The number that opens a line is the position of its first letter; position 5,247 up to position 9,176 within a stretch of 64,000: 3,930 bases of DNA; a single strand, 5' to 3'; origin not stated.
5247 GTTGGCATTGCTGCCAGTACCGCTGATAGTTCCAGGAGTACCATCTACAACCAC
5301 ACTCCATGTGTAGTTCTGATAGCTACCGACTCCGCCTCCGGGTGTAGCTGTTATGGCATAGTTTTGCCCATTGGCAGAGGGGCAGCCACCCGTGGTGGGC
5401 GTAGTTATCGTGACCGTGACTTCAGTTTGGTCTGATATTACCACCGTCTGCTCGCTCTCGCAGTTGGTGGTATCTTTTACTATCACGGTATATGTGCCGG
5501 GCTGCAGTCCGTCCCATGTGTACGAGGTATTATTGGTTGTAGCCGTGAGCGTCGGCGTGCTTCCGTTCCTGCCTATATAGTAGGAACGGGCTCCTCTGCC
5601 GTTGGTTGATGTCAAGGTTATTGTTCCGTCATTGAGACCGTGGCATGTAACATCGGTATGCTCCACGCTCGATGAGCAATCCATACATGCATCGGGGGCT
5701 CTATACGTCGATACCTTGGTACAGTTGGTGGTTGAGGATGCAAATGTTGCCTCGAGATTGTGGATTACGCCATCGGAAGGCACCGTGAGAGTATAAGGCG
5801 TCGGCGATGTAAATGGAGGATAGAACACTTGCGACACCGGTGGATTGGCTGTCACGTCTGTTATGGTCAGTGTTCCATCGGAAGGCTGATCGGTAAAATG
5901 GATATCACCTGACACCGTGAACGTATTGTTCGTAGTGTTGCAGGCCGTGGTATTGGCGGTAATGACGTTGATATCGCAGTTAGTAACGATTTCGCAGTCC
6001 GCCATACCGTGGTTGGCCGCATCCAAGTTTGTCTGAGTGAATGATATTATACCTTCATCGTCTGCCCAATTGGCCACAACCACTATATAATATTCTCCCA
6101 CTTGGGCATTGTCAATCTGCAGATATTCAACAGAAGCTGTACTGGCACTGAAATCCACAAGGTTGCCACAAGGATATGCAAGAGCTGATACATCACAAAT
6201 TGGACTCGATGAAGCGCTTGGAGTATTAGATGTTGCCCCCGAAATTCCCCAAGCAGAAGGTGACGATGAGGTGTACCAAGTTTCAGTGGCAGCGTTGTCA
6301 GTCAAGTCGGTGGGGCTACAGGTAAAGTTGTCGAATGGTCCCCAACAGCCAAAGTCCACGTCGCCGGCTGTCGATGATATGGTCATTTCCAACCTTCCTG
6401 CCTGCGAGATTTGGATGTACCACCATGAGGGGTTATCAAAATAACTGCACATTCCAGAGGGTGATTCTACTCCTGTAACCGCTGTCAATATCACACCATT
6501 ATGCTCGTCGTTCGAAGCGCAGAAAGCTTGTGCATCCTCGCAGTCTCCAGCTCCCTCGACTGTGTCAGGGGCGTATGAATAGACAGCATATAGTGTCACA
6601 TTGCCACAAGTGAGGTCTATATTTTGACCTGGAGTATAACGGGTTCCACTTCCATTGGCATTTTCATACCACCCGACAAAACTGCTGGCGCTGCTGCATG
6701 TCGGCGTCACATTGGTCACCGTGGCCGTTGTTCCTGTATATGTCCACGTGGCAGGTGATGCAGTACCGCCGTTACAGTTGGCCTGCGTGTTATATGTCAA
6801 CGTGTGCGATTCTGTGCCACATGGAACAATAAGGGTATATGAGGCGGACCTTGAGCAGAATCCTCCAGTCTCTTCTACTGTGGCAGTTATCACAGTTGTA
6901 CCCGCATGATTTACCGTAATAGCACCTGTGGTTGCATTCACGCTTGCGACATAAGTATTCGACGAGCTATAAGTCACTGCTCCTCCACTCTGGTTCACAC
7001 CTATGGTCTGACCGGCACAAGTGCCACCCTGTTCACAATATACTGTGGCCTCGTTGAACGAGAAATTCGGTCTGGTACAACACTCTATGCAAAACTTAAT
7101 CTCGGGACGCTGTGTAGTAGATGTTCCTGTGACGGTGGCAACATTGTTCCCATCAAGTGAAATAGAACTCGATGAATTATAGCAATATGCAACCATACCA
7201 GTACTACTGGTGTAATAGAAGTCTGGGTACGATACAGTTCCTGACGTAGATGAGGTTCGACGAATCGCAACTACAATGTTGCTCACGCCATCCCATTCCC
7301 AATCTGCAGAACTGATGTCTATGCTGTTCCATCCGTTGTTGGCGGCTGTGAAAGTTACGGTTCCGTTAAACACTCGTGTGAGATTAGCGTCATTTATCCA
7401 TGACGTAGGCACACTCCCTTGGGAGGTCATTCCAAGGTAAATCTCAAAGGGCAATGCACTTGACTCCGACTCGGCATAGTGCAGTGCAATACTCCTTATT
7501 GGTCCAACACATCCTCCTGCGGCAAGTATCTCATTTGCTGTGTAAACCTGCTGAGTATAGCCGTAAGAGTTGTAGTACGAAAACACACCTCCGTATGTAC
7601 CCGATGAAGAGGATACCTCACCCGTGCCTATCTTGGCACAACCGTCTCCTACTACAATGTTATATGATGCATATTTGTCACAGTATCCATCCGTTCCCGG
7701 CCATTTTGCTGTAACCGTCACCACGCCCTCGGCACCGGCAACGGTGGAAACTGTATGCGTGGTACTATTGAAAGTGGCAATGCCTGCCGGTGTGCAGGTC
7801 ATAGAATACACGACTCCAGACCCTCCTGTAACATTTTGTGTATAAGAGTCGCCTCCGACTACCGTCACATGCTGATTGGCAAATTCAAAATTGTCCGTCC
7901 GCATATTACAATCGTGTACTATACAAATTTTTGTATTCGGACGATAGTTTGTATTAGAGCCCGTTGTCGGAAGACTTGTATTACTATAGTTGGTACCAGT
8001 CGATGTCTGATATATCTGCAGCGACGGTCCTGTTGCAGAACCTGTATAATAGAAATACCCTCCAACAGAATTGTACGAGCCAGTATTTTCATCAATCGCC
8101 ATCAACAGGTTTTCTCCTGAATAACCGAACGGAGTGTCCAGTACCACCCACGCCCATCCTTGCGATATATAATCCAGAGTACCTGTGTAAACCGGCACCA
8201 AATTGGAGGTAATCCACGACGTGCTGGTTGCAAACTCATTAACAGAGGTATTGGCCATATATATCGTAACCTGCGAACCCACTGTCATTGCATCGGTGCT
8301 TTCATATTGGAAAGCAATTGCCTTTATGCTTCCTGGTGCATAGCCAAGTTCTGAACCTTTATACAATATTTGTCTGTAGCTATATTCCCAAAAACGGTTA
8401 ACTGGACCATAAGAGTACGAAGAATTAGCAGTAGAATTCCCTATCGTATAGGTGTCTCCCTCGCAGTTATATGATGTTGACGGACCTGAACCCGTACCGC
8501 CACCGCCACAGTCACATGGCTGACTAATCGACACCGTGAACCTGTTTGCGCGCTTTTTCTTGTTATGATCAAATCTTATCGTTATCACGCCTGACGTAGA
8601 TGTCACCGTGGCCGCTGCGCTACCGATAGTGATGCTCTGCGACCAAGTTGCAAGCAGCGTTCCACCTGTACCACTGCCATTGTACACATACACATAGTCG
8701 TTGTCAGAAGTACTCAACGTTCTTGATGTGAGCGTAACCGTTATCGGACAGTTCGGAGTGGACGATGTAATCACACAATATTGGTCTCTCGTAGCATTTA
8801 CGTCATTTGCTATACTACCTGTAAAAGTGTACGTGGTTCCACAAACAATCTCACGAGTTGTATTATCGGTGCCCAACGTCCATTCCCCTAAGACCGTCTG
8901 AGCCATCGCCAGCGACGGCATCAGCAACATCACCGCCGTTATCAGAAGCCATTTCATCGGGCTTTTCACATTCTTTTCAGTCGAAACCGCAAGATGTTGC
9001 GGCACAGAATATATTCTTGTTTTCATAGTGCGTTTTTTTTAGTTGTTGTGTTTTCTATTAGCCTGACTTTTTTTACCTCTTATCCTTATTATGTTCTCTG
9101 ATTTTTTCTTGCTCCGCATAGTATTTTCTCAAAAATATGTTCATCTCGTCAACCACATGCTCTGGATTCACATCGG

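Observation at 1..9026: Giant minus-strand ORF of more than 3000 codons that the supplied ORF track does not list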

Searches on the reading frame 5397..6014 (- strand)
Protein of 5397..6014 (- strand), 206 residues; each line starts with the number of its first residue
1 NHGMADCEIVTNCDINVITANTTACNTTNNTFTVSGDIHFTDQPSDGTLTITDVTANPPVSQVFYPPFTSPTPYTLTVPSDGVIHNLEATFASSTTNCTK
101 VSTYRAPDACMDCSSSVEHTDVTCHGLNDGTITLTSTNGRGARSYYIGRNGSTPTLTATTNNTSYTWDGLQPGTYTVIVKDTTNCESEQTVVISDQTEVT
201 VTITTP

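Call 9: search_protein_families(library=pfam, proteins=[window:5397-6014:-], max_evalue=1)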
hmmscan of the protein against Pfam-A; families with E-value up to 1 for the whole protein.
window:5397-6014:- (206 aa): 7 families
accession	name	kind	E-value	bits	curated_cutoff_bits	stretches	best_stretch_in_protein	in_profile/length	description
PF13573.12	SprB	-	2.7e-05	24.2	28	1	120-143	5-28/37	SprB repeat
PF24421.1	Ig_J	-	0.0019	18.7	29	1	156-183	59-86/104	Tip attachment protein J, Ig-like domain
PF07495.19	Y_Y_Y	-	0.0032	17.8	26.6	1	145-189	12-54/65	Y_Y_Y domain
PF23623.1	GBD_IRG7_N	-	0.05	14.2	27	1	156-185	55-84/95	IRG7 N-terminal galactose binding domain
PF17210.9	SdrD_B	-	0.28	11.8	29.7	1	149-191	34-76/112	SdrD B-like domain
PF17802.7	SpaA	-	0.3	11.7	23.1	1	120-203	8-87/91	Prealbumin-like fold domain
PF13620.12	CarboxypepD_reg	-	0.33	11.8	32.3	1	153-204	28-80/82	Carboxypeptidase regulatory-like domain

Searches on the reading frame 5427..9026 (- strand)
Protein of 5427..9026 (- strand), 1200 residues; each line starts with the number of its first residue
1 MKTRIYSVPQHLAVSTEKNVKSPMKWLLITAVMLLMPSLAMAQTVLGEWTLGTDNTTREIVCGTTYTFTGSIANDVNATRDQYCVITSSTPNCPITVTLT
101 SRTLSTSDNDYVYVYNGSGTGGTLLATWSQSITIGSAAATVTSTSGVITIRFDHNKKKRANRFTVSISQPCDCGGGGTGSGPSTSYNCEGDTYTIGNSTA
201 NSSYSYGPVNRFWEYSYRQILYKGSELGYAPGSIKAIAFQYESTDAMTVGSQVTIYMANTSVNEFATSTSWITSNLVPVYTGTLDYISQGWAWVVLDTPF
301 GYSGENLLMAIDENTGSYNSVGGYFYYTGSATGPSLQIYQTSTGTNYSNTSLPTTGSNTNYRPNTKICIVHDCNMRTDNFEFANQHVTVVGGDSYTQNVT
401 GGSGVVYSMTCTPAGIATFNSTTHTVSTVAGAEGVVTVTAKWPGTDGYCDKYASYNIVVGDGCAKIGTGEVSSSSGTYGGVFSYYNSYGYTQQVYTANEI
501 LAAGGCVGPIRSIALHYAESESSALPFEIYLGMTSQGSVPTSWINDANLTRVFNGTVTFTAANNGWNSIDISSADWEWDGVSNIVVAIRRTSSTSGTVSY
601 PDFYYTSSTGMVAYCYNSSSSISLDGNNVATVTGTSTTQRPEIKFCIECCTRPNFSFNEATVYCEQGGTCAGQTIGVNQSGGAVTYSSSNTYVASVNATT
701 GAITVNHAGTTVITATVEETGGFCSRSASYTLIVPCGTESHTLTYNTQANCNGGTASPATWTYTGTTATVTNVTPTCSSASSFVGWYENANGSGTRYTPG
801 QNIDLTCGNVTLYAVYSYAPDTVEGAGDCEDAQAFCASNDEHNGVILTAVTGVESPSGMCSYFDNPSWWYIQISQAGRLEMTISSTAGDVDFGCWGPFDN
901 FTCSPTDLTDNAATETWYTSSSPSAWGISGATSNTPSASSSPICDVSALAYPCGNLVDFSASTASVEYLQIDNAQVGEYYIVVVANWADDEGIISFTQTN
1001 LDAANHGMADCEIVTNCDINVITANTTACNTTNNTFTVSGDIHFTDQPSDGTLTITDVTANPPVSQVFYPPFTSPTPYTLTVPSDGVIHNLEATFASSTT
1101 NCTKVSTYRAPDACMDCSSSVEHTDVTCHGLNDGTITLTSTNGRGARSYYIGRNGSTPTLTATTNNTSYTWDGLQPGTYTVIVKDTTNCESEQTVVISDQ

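Call 20: search_solved_structures(query=window:5982-8957:-, max_evalue=1)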
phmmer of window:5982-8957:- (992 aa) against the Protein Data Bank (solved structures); distinct sequences matched with E-value up to 1: 2.
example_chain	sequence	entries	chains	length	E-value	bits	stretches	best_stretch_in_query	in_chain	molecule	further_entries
8s83_A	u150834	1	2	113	0.11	13.5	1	658-699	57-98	S-layer protein sap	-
6z6d_A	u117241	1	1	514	0.96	10.4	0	841-927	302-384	Terminase large subunit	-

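Call 22: find_related_loci(query=window:5427-9026:-, collection=genome_contigs, flank=10000)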
Query window:5427-9026:- (1200 aa) in genome_contigs; peptide patterns used: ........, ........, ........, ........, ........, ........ (x = any residue, [..] = any of these).
26 stretches matched a pattern; 2 encode a relative of the query (tblastn E <= 1e-3); 2 distinct loci.
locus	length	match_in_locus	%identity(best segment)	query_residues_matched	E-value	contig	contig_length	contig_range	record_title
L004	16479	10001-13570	63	1-1200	0e+0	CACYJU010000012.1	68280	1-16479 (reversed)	MAG: uncultured Bacteroidetes bacterium isolate RUG12008 genome assembly, contig: RUG12008_asm_12, whole genome shotgun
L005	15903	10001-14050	54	1-816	0e+0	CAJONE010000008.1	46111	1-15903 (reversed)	uncultured Bacteroidales bacterium isolate Reindeer_2_mag_91 genome assembly, contig: scaffold_298, whole genome shotgun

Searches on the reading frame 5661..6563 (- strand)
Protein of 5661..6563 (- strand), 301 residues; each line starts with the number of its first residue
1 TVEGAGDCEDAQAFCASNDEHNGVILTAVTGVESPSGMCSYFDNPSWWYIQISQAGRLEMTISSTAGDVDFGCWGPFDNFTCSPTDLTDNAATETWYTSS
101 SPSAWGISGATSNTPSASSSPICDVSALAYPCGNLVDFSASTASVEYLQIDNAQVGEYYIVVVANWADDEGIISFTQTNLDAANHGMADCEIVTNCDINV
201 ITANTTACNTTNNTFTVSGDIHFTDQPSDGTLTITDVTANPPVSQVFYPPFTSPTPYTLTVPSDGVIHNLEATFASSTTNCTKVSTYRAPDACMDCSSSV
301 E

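Call 52: predict_structure(alignment_id=A2)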
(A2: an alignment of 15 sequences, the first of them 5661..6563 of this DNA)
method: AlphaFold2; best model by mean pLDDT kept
length: 301 residues; sequences in the alignment: 15
mean_pLDDT: 70.8   pTM: 0.66
mean pLDDT of the five models: 70.8, 69.3, 68.3, 65.1, 60.6
residues with pLDDT >= 90: 29; 70-90: 165; 50-70: 58; < 50: 49
segments of 3 or more residues with pLDDT < 50: 19-23, 84-118, 129-133, 298-301
pLDDT, mean of each block of 10 residues (from residue 1): 70 64 62 68 77 80 77 70 46 39 40 47 53 54 70 76 73 79 77 63 83 90 79 93 93 90 88 82 82 62 35
secondary structure, 60 per line:
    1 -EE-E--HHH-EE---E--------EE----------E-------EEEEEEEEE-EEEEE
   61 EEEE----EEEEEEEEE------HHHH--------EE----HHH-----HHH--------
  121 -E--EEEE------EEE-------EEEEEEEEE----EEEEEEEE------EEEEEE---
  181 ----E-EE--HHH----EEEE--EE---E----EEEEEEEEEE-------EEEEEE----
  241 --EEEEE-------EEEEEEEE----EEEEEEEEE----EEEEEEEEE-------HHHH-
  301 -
elements in order: E46-54 E56-64 E69-77 H84-87 E125-128 E135-137 E145-153 E158-165 E172-177 E198-201 E214-223 E231-236 E243-247 E255-262 E267-275 E280-288 H296-299

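Call 55: fold_search(model_id=the predicted structure, library=pdb)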
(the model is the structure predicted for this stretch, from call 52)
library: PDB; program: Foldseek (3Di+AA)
matches with E <= 10: 1529; with E <= 0.001: 48
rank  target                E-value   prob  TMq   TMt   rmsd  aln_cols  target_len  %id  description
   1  9npd_B                1.8e-05  1.00  0.26  0.12  16.1       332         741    8  Crystal structure of the inactive conformation of a glycoside hydrolase (CapGH2b - E553Q Mutant) from the GH2 family i (released 2025-11-12)
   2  9nfe_A                2.7e-05  1.00  0.26  0.12  14.4       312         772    8  Active conformation of a redox-regulated glycoside hydrolase (CapGH2b) from the GH2 family (released 2025-11-12)
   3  9npe_B                3.2e-05  1.00  0.27  0.13  16.0       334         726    8  Crystal structure of the inactive conformation of a glycoside hydrolase (CapGH2b) from the GH2 family in the space gro (released 2025-11-12)
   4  9npn_F                3.9e-05  1.00  0.26  0.12  16.4       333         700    8  Crystal structure of the inactive conformation of a glycoside hydrolase (CapGH2b - E465A Mutant) from the GH2 family i (released 2025-11-12)
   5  9npc_A                5.4e-05  0.99  0.23  0.11  16.4       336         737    9  Crystal structure of the inactive conformation of a glycoside hydrolase (CapGH2b) from the GH2 family in the space gro (released 2025-11-12)
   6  9npn_D                6.3e-05  1.00  0.26  0.12  14.2       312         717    8  Crystal structure of the inactive conformation of a glycoside hydrolase (CapGH2b - E465A Mutant) from the GH2 family i (released 2025-11-12)
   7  9npc_C                6.3e-05  0.99  0.25  0.12  16.4       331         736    9  Crystal structure of the inactive conformation of a glycoside hydrolase (CapGH2b) from the GH2 family in the space gro (released 2025-11-12)
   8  9npf_A                6.3e-05  0.99  0.25  0.12  16.0       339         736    8  Crystal structure of the inactive conformation of a glycoside hydrolase (CapGH2b) from the GH2 family in the space gro (released 2025-11-12)
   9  9npf_C                7.1e-05  1.00  0.26  0.12  14.4       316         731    8  Crystal structure of the inactive conformation of a glycoside hydrolase (CapGH2b) from the GH2 family in the space gro (released 2025-11-12)
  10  9npf_B                7.4e-05  1.00  0.26  0.12  16.1       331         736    9  Crystal structure of the inactive conformation of a glycoside hydrolase (CapGH2b) from the GH2 family in the space gro (released 2025-11-12)
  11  9npl_D                7.9e-05  1.00  0.26  0.12  16.0       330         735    8  Crystal structure of the inactive conformation of a glycoside hydrolase (CapGH2b - E553Q Mutant) from the GH2 family i (released 2025-11-12)
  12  9npe_D                8.3e-05  1.00  0.26  0.12  14.2       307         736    8  Crystal structure of the inactive conformation of a glycoside hydrolase (CapGH2b) from the GH2 family in the space gro (released 2025-11-12)
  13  9npd_C                8.3e-05  0.99  0.24  0.11  14.6       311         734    9  Crystal structure of the inactive conformation of a glycoside hydrolase (CapGH2b - E553Q Mutant) from the GH2 family i (released 2025-11-12)
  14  9npe_A                8.7e-05  1.00  0.26  0.12  16.0       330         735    8  Crystal structure of the inactive conformation of a glycoside hydrolase (CapGH2b) from the GH2 family in the space gro (released 2025-11-12)
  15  9np8                  8.7e-05  1.00  0.26  0.12  16.2       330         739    9  Crystal structure of the inactive conformation of a glycoside hydrolase (CapGH2b) from the GH2 family in the space group (released 2025-11-12)
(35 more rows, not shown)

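Call 62: search_solved_structures(query=A2, max_evalue=1)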
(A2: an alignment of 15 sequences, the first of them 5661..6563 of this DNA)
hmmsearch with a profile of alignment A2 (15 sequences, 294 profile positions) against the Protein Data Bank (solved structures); distinct sequences matched with E-value up to 1: 0.

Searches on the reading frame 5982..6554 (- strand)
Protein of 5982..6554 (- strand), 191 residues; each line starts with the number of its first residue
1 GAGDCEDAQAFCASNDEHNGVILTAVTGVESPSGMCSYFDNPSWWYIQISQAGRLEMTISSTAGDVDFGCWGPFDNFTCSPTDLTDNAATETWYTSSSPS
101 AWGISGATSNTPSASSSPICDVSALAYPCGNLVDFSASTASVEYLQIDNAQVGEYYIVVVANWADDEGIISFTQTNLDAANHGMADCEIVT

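Call 9: search_protein_families(library=pfam, proteins=[window:5982-6554:-], max_evalue=1)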
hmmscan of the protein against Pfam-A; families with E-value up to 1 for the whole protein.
window:5982-6554:- (191 aa): 1 family
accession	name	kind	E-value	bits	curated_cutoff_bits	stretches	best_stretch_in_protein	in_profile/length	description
PF04151.21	PPC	-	0.29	12.5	25.9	0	130-159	36-68/70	Bacterial pre-peptidase C-terminal domain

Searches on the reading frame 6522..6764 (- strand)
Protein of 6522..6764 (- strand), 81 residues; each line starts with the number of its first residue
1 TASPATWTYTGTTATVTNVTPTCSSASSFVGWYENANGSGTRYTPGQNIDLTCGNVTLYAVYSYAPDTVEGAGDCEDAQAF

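Call 9: search_protein_families(library=pfam, proteins=[window:6522-6764:-], max_evalue=1)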
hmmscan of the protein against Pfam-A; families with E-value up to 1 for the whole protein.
window:6522-6764:- (81 aa): 2 families
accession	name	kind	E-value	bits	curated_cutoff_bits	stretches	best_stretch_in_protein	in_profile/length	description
PF09479.16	Flg_new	-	5.7e-07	30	27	1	8-61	17-65/65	Listeria-Bacteroides repeat domain (List_Bact_rpt)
PF16404.10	BT_2262-like_C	-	0.01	16.4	29.6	1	2-55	22-76/125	BT_2262-like, C-terminal domain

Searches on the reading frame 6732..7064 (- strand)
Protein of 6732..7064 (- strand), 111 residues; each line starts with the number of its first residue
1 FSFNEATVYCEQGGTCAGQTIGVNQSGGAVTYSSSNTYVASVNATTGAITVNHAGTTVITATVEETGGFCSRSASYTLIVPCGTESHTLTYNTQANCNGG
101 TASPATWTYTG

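Call 9: search_protein_families(library=pfam, proteins=[window:6732-7064:-], max_evalue=1)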
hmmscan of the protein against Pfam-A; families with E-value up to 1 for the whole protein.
window:6732-7064:- (111 aa): 3 families
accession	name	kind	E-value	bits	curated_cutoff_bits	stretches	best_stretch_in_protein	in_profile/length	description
PF02368.24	Big_2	-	3.2e-07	30.7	22.8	1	24-66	30-71/79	Bacterial Ig-like domain (group 2)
PF25354.1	Ig_NUP210_16th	-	0.0076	16.2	27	1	20-63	20-63/72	NUP210-like, Ig-like domain 16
PF22701.2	Mala_s_1-like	-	0.082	13.1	27.5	1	33-90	97-154/195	Mal s 1 allergenic protein-like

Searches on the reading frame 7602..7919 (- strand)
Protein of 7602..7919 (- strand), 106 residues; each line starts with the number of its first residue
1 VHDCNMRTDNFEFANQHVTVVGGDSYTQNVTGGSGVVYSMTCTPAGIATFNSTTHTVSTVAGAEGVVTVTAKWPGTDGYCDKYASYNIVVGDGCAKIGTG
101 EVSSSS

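Call 9: search_protein_families(library=pfam, proteins=[window:7602-7919:-], max_evalue=1)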
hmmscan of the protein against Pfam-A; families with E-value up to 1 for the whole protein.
window:7602-7919:- (106 aa): 0 families
